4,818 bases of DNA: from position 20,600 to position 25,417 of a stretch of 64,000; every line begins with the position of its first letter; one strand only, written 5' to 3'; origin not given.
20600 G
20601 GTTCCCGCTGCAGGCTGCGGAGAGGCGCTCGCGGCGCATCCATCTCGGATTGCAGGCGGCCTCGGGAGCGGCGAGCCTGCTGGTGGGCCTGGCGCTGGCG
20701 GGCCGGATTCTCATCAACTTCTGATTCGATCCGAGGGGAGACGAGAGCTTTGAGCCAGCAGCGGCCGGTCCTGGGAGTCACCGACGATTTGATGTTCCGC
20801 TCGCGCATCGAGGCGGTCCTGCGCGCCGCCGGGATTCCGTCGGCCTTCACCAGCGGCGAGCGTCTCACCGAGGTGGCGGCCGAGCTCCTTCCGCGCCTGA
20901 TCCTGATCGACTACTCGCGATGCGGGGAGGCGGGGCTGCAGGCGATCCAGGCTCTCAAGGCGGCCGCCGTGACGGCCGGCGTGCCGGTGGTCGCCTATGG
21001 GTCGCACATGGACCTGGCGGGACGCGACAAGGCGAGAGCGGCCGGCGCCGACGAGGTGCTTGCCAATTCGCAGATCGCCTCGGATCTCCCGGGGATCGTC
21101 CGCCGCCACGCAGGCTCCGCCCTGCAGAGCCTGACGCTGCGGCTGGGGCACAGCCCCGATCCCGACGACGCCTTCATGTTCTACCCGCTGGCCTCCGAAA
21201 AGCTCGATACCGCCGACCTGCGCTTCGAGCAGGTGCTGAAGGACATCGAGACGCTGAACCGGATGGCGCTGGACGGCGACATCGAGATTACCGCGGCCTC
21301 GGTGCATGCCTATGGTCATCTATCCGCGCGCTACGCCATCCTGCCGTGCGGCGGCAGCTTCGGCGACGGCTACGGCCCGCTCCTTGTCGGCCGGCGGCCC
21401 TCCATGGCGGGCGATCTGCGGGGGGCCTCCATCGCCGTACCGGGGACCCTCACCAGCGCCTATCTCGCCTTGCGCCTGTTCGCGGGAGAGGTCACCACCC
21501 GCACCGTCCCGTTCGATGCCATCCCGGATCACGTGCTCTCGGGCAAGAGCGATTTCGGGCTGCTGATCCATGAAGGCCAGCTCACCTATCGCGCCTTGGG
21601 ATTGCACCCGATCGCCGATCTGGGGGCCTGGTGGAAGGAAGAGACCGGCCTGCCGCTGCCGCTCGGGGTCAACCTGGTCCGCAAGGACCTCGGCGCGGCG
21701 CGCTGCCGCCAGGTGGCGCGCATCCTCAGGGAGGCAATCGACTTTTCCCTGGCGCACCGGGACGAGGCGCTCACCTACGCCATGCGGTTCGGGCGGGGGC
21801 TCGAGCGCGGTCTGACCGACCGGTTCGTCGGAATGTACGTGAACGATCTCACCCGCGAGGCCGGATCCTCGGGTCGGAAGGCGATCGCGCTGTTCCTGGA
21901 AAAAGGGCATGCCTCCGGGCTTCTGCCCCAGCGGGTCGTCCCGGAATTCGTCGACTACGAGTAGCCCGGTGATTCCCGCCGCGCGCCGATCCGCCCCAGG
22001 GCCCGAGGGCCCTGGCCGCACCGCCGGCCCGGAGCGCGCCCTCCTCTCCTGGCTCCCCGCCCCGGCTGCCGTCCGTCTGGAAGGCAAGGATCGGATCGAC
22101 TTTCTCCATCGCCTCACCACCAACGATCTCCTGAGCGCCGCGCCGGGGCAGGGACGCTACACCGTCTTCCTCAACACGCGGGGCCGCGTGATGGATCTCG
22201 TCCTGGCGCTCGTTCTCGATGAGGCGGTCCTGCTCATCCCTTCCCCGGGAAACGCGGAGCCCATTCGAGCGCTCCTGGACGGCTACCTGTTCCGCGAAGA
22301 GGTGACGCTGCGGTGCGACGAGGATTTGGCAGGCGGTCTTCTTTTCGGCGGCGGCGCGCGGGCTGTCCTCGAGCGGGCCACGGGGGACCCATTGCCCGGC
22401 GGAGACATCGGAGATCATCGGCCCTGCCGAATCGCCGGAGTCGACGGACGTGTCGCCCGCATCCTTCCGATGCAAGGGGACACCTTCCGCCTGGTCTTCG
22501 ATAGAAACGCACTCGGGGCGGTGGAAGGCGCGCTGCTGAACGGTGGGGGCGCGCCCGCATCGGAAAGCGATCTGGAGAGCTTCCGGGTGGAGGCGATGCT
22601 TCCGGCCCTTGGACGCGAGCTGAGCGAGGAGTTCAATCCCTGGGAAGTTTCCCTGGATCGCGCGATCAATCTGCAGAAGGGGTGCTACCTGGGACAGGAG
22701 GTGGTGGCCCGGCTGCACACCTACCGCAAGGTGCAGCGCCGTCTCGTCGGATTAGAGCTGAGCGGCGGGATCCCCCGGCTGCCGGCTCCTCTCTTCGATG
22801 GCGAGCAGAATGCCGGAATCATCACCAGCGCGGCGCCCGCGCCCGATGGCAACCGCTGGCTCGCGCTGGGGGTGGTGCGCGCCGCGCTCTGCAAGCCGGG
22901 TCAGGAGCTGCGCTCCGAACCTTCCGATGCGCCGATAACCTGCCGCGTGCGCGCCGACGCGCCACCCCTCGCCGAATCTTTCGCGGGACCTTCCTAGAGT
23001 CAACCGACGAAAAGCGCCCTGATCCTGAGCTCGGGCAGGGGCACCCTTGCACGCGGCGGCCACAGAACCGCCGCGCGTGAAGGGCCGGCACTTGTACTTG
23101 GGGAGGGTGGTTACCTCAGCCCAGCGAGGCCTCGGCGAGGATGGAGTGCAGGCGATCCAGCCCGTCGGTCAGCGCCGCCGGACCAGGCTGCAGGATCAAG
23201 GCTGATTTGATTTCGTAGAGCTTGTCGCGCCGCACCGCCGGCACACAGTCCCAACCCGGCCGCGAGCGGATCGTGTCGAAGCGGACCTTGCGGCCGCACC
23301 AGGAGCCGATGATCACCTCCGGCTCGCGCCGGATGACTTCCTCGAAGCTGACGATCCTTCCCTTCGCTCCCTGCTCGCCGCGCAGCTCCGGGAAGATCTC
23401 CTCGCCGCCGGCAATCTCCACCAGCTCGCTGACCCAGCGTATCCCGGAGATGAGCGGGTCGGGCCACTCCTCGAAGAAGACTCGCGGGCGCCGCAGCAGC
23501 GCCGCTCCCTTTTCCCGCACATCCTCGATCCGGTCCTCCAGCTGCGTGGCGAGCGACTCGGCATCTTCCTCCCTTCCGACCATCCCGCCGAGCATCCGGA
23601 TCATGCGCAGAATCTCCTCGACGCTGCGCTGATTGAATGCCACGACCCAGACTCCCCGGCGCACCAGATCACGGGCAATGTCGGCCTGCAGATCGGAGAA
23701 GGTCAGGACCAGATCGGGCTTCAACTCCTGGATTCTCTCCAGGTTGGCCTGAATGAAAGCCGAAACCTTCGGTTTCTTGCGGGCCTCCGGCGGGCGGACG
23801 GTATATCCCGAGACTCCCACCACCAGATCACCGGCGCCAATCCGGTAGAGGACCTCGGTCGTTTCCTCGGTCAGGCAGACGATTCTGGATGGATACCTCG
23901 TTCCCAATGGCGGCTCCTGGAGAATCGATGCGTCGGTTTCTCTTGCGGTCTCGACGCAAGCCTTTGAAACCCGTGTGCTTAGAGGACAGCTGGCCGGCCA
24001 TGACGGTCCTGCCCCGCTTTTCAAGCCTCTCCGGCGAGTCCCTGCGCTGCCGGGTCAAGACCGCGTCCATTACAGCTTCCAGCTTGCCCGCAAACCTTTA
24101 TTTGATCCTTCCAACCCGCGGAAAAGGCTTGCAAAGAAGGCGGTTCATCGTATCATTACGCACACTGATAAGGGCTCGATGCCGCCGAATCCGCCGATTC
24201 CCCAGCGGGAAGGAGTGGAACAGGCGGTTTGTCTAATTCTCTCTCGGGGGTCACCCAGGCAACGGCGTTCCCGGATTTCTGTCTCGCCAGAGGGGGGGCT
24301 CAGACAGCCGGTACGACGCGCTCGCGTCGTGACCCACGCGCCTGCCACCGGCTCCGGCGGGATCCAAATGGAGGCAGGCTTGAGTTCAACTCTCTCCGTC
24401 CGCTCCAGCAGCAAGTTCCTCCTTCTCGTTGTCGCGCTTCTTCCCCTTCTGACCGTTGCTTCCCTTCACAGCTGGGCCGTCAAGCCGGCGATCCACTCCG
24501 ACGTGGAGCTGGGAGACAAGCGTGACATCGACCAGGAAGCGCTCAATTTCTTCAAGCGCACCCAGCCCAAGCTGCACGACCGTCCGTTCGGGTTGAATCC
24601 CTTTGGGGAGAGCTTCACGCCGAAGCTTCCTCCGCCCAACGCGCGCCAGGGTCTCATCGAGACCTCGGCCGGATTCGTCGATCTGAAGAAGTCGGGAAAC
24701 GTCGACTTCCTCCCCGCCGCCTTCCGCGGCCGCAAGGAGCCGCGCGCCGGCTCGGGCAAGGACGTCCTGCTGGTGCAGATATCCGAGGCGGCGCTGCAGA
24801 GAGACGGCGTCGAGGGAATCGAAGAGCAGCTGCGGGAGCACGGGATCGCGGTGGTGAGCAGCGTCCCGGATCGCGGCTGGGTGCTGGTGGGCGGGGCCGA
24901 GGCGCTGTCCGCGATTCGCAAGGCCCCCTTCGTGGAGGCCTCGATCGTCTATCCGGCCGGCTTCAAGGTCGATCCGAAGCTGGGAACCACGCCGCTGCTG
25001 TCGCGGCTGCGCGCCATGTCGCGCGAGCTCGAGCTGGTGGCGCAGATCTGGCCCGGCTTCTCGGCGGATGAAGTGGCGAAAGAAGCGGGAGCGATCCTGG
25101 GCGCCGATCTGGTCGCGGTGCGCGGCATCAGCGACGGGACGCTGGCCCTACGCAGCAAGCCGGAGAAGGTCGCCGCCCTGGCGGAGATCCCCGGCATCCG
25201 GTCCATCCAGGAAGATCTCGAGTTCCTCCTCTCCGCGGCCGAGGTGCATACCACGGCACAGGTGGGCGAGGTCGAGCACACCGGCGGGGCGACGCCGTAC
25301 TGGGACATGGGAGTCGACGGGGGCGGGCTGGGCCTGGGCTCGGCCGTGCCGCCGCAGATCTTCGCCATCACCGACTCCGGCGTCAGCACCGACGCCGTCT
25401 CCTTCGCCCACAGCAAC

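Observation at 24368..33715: Giant 1: subtilase fused to Cys-rich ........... modules and a TSP3 array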

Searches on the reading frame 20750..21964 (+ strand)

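Call 13: search_protein_families(library=pfam, proteins=[window:20750-21964:+], max_evalue=0.001)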
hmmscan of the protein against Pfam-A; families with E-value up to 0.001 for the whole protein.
window:20750-21964:+ (404 aa): 2 families
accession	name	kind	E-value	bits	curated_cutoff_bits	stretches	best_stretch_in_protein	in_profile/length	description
PF02621.19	VitK2_biosynth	-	8.8e-74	248.6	26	1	130-387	1-251/252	Menaquinone biosynthesis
PF00072.30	Response_reg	-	8.5e-05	23.1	30.2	1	7-105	1-98/111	Response regulator receiver domain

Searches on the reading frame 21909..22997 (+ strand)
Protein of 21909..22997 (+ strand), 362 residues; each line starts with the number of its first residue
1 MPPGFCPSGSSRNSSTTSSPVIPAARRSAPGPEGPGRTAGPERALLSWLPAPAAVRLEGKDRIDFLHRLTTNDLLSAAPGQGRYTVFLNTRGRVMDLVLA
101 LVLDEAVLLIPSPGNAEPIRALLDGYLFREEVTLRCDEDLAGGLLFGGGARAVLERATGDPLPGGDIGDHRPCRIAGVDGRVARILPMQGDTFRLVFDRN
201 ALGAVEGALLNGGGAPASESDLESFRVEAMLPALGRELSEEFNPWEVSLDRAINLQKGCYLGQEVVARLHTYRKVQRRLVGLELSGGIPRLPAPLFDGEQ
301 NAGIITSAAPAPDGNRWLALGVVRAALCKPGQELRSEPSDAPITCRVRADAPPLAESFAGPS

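Call 13: search_protein_families(library=pfam, proteins=[window:21909-22997:+], max_evalue=0.001)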
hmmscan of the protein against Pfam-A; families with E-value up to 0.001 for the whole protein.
window:21909-22997:+ (362 aa): 2 families
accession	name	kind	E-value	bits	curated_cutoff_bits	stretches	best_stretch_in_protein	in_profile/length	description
PF01571.26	GCV_T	-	6.1e-22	78.5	25.6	1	55-251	51-254/255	Aminomethyltransferase folate-binding domain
PF08669.17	GCV_T_C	-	4.1e-09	36.7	25.9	1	277-347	1-73/80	Glycine cleavage T-protein C-terminal barrel domain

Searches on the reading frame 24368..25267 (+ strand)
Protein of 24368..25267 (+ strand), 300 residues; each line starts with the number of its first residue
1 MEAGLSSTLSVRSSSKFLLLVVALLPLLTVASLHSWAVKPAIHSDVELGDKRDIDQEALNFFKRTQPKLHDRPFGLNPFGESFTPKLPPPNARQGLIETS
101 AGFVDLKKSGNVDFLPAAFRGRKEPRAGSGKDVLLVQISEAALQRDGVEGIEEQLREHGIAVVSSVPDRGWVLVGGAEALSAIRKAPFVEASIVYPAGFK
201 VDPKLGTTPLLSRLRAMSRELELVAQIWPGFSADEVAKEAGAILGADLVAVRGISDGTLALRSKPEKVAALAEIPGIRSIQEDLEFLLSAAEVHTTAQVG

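Call 7: search_protein_families(library=pfam, proteins=[window:24368-25267:+], max_evalue=10)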
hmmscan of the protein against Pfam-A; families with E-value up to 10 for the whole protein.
window:24368-25267:+ (300 aa): 0 families
